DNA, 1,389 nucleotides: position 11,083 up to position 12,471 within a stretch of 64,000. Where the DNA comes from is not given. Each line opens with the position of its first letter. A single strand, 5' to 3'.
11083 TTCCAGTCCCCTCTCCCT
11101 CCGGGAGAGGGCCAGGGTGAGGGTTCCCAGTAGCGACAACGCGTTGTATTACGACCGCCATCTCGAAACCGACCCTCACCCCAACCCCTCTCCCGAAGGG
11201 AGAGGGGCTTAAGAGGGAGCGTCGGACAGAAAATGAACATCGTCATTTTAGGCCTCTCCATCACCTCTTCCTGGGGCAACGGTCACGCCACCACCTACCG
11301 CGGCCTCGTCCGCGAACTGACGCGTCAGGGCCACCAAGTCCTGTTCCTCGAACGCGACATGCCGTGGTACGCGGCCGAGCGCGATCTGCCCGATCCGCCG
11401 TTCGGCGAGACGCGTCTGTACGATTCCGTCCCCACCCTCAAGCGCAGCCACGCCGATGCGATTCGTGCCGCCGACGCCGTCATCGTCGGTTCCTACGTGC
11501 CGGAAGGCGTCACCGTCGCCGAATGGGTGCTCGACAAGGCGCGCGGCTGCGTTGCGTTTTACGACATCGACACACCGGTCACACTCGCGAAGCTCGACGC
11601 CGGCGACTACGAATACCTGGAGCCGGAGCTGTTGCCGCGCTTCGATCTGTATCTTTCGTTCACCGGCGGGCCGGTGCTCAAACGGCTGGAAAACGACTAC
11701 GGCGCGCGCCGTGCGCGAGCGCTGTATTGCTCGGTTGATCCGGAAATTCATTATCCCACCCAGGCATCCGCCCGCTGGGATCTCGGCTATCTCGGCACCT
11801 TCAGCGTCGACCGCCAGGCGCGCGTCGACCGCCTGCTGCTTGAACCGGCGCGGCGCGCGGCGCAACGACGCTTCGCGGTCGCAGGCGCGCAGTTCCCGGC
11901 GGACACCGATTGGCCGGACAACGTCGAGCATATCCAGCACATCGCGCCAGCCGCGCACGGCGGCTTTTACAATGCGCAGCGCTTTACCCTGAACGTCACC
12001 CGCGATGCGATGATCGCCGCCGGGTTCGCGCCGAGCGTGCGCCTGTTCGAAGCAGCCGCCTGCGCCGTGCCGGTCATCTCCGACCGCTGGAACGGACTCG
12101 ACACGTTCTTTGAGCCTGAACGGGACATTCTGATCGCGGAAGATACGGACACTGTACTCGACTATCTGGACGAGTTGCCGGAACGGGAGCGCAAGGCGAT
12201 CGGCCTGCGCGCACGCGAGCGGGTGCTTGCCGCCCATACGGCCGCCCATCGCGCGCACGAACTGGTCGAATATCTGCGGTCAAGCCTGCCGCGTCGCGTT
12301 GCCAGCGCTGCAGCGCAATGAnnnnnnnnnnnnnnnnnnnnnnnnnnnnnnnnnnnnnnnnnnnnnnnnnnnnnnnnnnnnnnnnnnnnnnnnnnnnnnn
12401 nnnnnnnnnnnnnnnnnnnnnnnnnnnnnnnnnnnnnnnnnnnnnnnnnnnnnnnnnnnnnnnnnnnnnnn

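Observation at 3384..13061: Compact translationally coupled operon: UXS-like + epimerases + GT4 + three CgeB-like paralogs + CmoB/DUF1698-like methyltransferase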

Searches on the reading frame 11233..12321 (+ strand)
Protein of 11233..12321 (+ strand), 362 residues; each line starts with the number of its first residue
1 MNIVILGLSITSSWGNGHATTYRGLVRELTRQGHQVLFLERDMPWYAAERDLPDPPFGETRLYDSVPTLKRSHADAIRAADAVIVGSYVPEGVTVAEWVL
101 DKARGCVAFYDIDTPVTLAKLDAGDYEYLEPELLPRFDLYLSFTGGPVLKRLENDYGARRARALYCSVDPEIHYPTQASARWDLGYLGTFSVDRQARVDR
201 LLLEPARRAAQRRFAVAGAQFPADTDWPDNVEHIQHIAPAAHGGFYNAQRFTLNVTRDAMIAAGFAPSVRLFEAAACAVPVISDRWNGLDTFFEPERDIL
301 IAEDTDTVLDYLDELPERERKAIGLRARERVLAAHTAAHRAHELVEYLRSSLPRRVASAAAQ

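Call 5: search_protein_families(library=pfam, proteins=[window:11233-12321:+], max_evalue=0.01)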
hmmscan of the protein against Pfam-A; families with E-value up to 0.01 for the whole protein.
window:11233-12321:+ (362 aa): 1 family
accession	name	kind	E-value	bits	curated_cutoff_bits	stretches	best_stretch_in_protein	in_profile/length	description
PF13524.12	Glyco_trans_1_2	-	6.9e-39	133.5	25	1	195-345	2-143/144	Glycosyl transferase-like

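Call 6: search_protein_families(library=ncbifam, proteins=[window:11233-12321:+], max_evalue=0.01)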
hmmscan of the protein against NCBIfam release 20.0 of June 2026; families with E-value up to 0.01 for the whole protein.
window:11233-12321:+ (362 aa): 1 family
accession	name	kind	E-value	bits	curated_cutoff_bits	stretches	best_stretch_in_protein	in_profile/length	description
NF053787.1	GlcN_PG_synth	equivalog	0.00094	18.1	480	1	213-347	227-355/361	N-acetylglucosaminyl phosphatidylglycerol synthase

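Call 20: search_solved_structures(query=window:11233-12321:+, max_evalue=1)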
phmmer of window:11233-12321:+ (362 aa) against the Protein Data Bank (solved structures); distinct sequences matched with E-value up to 1: 3.
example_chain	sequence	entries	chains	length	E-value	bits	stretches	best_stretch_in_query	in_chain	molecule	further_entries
6wvs_A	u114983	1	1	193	0.15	14.4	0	275-313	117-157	DeNovoTIM15 hyperstable de novo TIM barrel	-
3okc_A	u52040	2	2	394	0.43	12.9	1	271-359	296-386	GDP-mannose-dependent alpha-(1-6)-phosphatidylinositol monomannoside mannosyltransferase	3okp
1j7x_A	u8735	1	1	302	0.52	12.6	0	56-110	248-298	INTERPHOTORECEPTOR RETINOID-BINDING PROTEIN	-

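Call 43: find_homologous_proteins(query=window:11233-12321:+, max_evalue=0.00001)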
Query window:11233-12321:+ (362 aa): 8000 proteins with E <= 0.00001 among 8000 candidates; the best 120 are listed.
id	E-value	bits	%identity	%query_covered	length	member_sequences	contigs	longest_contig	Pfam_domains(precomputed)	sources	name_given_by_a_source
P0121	6.0e-242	820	100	100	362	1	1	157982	PF13524.13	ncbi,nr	ncbi:MAG TPA: glycosyltransferase [Gammaproteobacteria bacterium]|nr:glycosyltransferase [Gammaprote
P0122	2.7e-197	673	81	98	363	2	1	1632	PF13524.13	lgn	-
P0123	9.8e-196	668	80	98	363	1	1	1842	PF13524.13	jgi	jgi:spore maturation protein CgeB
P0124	3.2e-187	640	79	98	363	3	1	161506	PF13524.13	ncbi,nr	ncbi:MAG TPA: glycosyltransferase [Gammaproteobacteria bacterium]|nr:glycosyltransferase [Gammaprote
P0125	7.9e-186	635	77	100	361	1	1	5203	PF13524.13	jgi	jgi:spore maturation protein CgeB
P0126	1.4e-180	618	-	-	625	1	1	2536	PF13524.13,PF13692.13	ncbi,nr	ncbi:MAG TPA: glycosyltransferase, partial [Kofleriaceae bacterium]|nr:glycosyltransferase [Kofleria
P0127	2.7e-170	584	72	97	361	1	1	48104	PF13524.13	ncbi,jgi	jgi:spore maturation protein CgeB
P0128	5.0e-170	583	73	96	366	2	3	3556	PF13524.13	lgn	-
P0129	4.7e-167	574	72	97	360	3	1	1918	PF13524.13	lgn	-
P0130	6.4e-164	563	70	98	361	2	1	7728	PF13524.13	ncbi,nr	ncbi:MAG TPA: glycosyltransferase [Gammaproteobacteria bacterium]|nr:glycosyltransferase [Gammaprote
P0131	7.5e-162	557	-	-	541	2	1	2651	PF13524.13,PF13692.13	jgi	jgi:spore maturation protein CgeB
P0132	2.3e-160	552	68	99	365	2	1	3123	PF13524.13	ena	-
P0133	3.2e-159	548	69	96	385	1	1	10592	PF13524.13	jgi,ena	-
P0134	6.4e-158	544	67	99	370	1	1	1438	PF13524.13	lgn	-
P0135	1.0e-157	543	68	96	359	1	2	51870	PF13524.13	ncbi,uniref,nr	ncbi:glycosyltransferase [Alkalilimnicola ehrlichii]|uniref:Glycosyltransferase n=1 Tax=Alkalilimnic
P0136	1.9e-156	539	70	96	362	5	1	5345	PF13524.13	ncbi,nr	ncbi:MAG TPA: glycosyltransferase [Salinisphaeraceae bacterium]|nr:glycosyltransferase [Salinisphaer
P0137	2.7e-156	538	67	96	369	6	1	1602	PF13524.13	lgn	-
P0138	3.4e-156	538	66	98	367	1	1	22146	PF13524.13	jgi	jgi:spore maturation protein CgeB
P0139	5.8e-156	537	68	96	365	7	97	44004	PF13524.13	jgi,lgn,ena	-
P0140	6.9e-155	534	67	96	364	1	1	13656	PF13524.13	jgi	jgi:spore maturation protein CgeB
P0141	7.6e-155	534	65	98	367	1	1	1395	PF13524.13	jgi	jgi:spore maturation protein CgeB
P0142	1.1e-154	533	68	96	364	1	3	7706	PF13524.13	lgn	-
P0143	1.2e-154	533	69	96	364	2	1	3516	PF13524.13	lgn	-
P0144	7.6e-154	530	67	96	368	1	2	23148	PF13524.13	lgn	-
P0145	1.0e-153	530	64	100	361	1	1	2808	PF13524.13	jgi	jgi:spore maturation protein CgeB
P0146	1.2e-153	530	67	96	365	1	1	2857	PF13524.13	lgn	-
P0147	1.3e-153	530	67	97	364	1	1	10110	PF13524.13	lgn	-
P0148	1.4e-153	529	63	100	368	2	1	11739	PF13524.13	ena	-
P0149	2.0e-153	529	66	99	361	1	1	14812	PF13524.13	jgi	jgi:spore maturation protein CgeB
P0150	2.5e-153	529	66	99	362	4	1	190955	PF13524.13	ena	-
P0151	3.5e-153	528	66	99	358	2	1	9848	PF13524.13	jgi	jgi:spore maturation protein CgeB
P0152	3.9e-153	528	65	99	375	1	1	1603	PF13524.13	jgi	jgi:spore maturation protein CgeB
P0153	4.7e-153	528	66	99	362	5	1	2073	PF13524.13,PF13692.13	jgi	-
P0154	8.8e-153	527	68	96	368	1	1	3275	PF13524.13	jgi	jgi:spore maturation protein CgeB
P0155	1.3e-152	526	64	99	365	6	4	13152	PF13524.13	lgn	-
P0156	1.5e-152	526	64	98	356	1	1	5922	PF13524.13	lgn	-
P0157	2.3e-152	525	66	96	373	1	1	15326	PF13524.13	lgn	-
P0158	2.7e-152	525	67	96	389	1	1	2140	PF13524.13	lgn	-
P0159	3.9e-152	525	67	96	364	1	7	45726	PF13524.13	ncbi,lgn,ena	-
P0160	4.1e-152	525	67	96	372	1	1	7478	PF13524.13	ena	-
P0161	4.9e-152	524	65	97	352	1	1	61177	PF13524.13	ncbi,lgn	ncbi:MAG: glycosyltransferase [Armatimonadaceae bacterium]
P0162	5.5e-152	524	67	96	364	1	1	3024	PF13524.13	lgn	-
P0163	6.6e-152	524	65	97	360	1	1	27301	PF13524.13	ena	-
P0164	7.1e-152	524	67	97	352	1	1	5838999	PF13524.13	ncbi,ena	-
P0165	1.1e-151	523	67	97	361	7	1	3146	PF13524.13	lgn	-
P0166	1.2e-151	523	65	98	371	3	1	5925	PF13524.13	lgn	-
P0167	1.5e-151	523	67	96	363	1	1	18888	PF13524.13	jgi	jgi:spore maturation protein CgeB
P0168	1.7e-151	523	65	96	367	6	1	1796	PF13524.13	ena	-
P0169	2.0e-151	522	65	96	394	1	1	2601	PF13524.13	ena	-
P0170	2.8e-151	522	65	97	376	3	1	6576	PF13524.13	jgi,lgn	jgi:spore maturation protein CgeB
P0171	2.8e-151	522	67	96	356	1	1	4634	PF13524.13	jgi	jgi:spore maturation protein CgeB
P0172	3.3e-151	522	64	98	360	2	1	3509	PF13524.13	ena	-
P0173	3.5e-151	522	66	98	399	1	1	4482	PF13524.13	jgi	jgi:spore maturation protein CgeB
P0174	3.7e-151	521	65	99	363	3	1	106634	PF13524.13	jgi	jgi:spore maturation protein CgeB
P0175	4.2e-151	521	66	98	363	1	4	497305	PF13524.13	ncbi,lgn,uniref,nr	ncbi:glycosyltransferase [Luteibacter sp. PPL201]|uniref:Glycosyltransferase n=1 Tax=Luteibacter sah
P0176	5.1e-151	521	64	99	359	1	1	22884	PF13524.13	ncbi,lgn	-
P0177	5.1e-151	521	62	100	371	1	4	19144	PF13524.13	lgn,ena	-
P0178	5.3e-151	521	66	97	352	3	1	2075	PF13524.13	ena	-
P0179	6.6e-151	521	64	100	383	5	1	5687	PF13524.13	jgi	jgi:spore maturation protein CgeB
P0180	8.4e-151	520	65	98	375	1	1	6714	PF13524.13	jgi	jgi:spore maturation protein CgeB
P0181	9.5e-151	520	66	97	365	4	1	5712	PF13524.13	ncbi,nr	ncbi:MAG TPA: glycosyltransferase [Gammaproteobacteria bacterium]|nr:glycosyltransferase [Gammaprote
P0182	1.0e-150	520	67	95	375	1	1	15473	PF13524.13,PF13692.13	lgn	-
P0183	1.1e-150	520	66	96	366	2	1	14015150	PF13524.13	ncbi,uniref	ncbi:CgeB family protein [Sorangium sp. So ce131]|uniref:CgeB family protein n=1 Tax=Sorangium sp. S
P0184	1.2e-150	520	65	97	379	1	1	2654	PF13524.13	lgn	-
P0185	1.3e-150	520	65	96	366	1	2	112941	PF13524.13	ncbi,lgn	ncbi:MAG: glycosyltransferase [Phycisphaeraceae bacterium]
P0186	1.6e-150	519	65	96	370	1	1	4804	PF13524.13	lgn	-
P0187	1.9e-150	519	68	96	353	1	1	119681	PF13524.13,PF13692.13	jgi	jgi:spore maturation protein CgeB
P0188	2.1e-150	519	63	99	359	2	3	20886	PF13524.13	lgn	-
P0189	2.3e-150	519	66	99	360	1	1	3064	PF13524.13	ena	-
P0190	2.5e-150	519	66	97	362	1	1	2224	PF13524.13,PF13692.13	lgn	-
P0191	2.5e-150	519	65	96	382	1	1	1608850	PF13524.13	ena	-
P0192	2.6e-150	519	64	97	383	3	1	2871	PF13524.13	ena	-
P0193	2.6e-150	519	65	99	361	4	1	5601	PF13524.13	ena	-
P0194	2.8e-150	519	65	97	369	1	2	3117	PF13524.13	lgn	-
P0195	3.3e-150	518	66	96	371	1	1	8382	PF13524.13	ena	-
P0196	3.6e-150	518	63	99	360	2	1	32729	PF13524.13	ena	-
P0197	3.8e-150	518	65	96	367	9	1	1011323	PF13524.13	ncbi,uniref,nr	ncbi:CgeB family protein [Pontibacter flavimaris]|uniref:Glycosyltransferase n=1 Tax=Pontibacter fla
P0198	3.8e-150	518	65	96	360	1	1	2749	PF13524.13,PF13692.13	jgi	jgi:spore maturation protein CgeB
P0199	4.0e-150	518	64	99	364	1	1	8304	PF13524.13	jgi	jgi:spore maturation protein CgeB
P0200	4.4e-150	518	67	94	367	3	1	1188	PF13524.13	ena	-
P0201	4.6e-150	518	66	96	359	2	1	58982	PF13524.13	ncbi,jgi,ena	ncbi:MAG TPA: glycosyltransferase [Thermoanaerobaculia bacterium]|jgi:spore maturation protein CgeB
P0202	5.0e-150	518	66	99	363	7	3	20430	PF13524.13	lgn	-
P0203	5.2e-150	518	66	99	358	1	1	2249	PF13524.13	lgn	-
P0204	5.6e-150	518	65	96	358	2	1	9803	PF13524.13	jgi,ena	-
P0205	6.1e-150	517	68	96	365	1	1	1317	PF13524.13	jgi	jgi:spore maturation protein CgeB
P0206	6.2e-150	517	65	99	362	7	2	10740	PF13524.13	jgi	jgi:spore maturation protein CgeB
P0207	6.3e-150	517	65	97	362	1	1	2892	PF13524.13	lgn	-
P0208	6.4e-150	517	65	96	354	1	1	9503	PF13524.13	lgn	-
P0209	6.8e-150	517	65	96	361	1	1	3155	PF13524.13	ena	-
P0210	7.1e-150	517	65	98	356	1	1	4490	PF13524.13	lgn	-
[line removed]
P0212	7.2e-150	517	63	99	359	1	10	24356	PF13524.13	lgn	-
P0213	7.4e-150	517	65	96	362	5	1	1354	PF13524.13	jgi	jgi:spore maturation protein CgeB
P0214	7.6e-150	517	65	100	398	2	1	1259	PF13524.13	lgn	-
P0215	8.3e-150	517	64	98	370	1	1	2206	PF13524.13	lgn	-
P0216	9.4e-150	517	65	96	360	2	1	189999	PF13524.13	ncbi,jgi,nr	ncbi:MAG TPA: glycosyltransferase [Thermoanaerobaculia bacterium]|nr:glycosyltransferase [Thermoanae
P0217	9.5e-150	517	65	96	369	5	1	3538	PF13524.13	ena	-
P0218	9.8e-150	517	63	97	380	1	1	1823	PF13524.13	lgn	-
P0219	9.8e-150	517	65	97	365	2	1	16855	PF13524.13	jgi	jgi:spore maturation protein CgeB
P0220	1.2e-149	516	65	97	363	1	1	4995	PF13524.13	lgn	-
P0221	1.3e-149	516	65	97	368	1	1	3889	PF13524.13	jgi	jgi:spore maturation protein CgeB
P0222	1.3e-149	516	64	96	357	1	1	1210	PF13524.13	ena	-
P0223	1.4e-149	516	67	97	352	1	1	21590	PF13524.13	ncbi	-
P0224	1.4e-149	516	64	96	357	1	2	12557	PF13524.13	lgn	-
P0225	1.4e-149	516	64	100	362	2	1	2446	PF13524.13,PF13692.13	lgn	-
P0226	1.6e-149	516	65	96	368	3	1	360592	PF13524.13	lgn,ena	-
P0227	1.7e-149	516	64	99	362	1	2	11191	PF13524.13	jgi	jgi:spore maturation protein CgeB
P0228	1.8e-149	516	66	95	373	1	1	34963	PF13524.13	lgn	-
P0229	1.9e-149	516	63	99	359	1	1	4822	PF13524.13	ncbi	ncbi:MAG: CgeB family protein [Thermoanaerobaculia bacterium]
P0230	2.1e-149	516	65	96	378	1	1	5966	PF13524.13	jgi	jgi:spore maturation protein CgeB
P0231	2.3e-149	516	64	99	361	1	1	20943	PF13524.13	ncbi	ncbi:MAG TPA: glycosyltransferase [Thermoanaerobaculia bacterium]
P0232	2.4e-149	515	63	96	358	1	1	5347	PF13524.13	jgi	jgi:spore maturation protein CgeB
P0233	2.5e-149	515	65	96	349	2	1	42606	PF13524.13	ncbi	-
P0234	2.9e-149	515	64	100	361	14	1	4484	PF13524.13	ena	-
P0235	3.1e-149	515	66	96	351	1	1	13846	PF13524.13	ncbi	-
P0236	3.2e-149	515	63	97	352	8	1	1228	PF13524.13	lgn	-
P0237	3.3e-149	515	65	96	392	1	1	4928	PF13524.13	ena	-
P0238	3.3e-149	515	65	98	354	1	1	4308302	PF13524.13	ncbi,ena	-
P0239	3.3e-149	515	64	100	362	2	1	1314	PF13524.13,PF13692.13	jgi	jgi:spore maturation protein CgeB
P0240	3.4e-149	515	67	96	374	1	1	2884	PF13524.13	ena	-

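Call 51: predict_structure(alignment_id=A2)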
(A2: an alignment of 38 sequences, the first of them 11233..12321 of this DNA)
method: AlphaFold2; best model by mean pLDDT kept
length: 362 residues; sequences in the alignment: 38
mean_pLDDT: 94.0   pTM: 0.90
mean pLDDT of the five models: 94.0, 93.6, 92.6, 92.0, 91.9
residues with pLDDT >= 90: 309; 70-90: 43; 50-70: 9; < 50: 1
segments of 3 or more residues with pLDDT < 50: none
pLDDT, mean of each block of 10 residues (from residue 1): 95 79 95 97 87 89 96 97 95 97 97 94 93 98 96 97 96 94 96 95 98 94 93 92 97 96 94 98 97 98 98 98 98 98 97 65 50
secondary structure, 60 per line:
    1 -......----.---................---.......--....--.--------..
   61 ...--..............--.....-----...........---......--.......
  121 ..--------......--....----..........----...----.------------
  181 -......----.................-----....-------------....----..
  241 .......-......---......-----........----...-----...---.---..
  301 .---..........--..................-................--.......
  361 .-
elements in order: E2-7 H16-31 E35-41 H44-47 E59-63 H66-79 E82-86 H92-102 E106-111 H114-122 H131-136 E139-142 H147-156 E161-163 E182-187 H192-208 E214-217 E231-234 H239-247 E249-254 H258-263 H269-276 E281-283 E299-301 H305-314 H317-334 H337-351 H354-361

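Call 54: fold_search(model_id=the predicted structure, library=pdb)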
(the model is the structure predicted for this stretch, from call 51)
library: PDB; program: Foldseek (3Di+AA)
matches with E <= 10: 1756; with E <= 0.001: 345
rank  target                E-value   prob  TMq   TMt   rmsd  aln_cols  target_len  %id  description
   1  6kih_B                8.4e-15  1.00  0.72  0.66   4.9       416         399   15  Sucrose-phosphate synthase (tll1590) from Thermosynechococcus elongatus (released 2020-05-27)
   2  3c4q_B                1.0e-14  1.00  0.70  0.65   5.8       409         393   15  Structure of the retaining glycosyltransferase MshA : The first step in mycothiol biosynthesis. Organism : Corynebacte (released 2008-04-01)
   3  6kih_A                1.3e-14  1.00  0.70  0.64   5.6       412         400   15  Sucrose-phosphate synthase (tll1590) from Thermosynechococcus elongatus (released 2020-05-27)
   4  8dqd                  5.4e-14  1.00  0.66  0.64   5.6       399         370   12  Structure of the Campylobacter concisus glycosyltransferase PglA (released 2024-01-17)
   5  3c48_B                6.8e-14  1.00  0.43  0.40  11.3       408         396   15  Structure of the retaining glycosyltransferase MshA: The first step in mycothiol biosynthesis. Organism: Corynebacteri (released 2008-03-25)
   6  7qsg_A                8.6e-14  1.00  0.72  0.69   4.8       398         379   13  Methylmannose polysaccharide mannosyltransferase from M. hassiacum (released 2023-01-25)
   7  3c4q_A                1.1e-13  1.00  0.69  0.64   5.9       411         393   16  Structure of the retaining glycosyltransferase MshA : The first step in mycothiol biosynthesis. Organism : Corynebacte (released 2008-04-01)
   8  8dvz                  1.1e-13  1.00  0.65  0.64   5.8       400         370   12  Structure of the Campylobacter concisus glycosyltransferase PglA R282V variant (released 2024-01-17)
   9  5ze7_A                1.7e-13  1.00  0.64  0.66   5.9       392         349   14  UDP Glucose alpha tetrahydrobiopterin glycosyltransferase from Synechococcus species PCC 7942 - apo form (released 2019-03-06)
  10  5zer_B                1.8e-13  1.00  0.64  0.66   5.9       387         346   15  UDP Glucose alpha tetrahydrobiopterin glycosyltransferase from Synechococcus species PCC 7942 - BH2 complex form (released 2019-03-06)
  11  3c48_A                2.2e-13  1.00  0.43  0.39  11.7       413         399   16  Structure of the retaining glycosyltransferase MshA: The first step in mycothiol biosynthesis. Organism: Corynebacteri (released 2008-03-25)
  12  3mbo_E                2.6e-13  1.00  0.71  0.68   5.0       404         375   13  Crystal Structure of the Glycosyltransferase BaBshA bound with UDP and L-malate (released 2010-09-29)
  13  8dvw                  2.8e-13  1.00  0.65  0.64   5.8       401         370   12  Structure of the Campylobacter concisus glycosyltransferase PglA R203Q (released 2024-01-17)
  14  7fga_B                2.9e-13  1.00  0.64  0.67   5.3       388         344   12  Alpha-1,2-glucosyltransferase_UDP_sucrose_tll1591 (released 2022-06-01)
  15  5zes_A                3.9e-13  1.00  0.67  0.69   5.2       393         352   15  UDP Glucose alpha tetrahydrobiopterin glycosyltransferase from Synechococcus species PCC 7942 - UDP complex (released 2019-03-06)
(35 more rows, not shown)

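Call 89: search_protein_families(library=padloc, proteins=[window:11233-12321:+], max_evalue=0.001)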
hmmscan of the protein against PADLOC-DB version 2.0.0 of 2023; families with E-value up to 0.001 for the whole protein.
window:11233-12321:+ (362 aa): 0 families
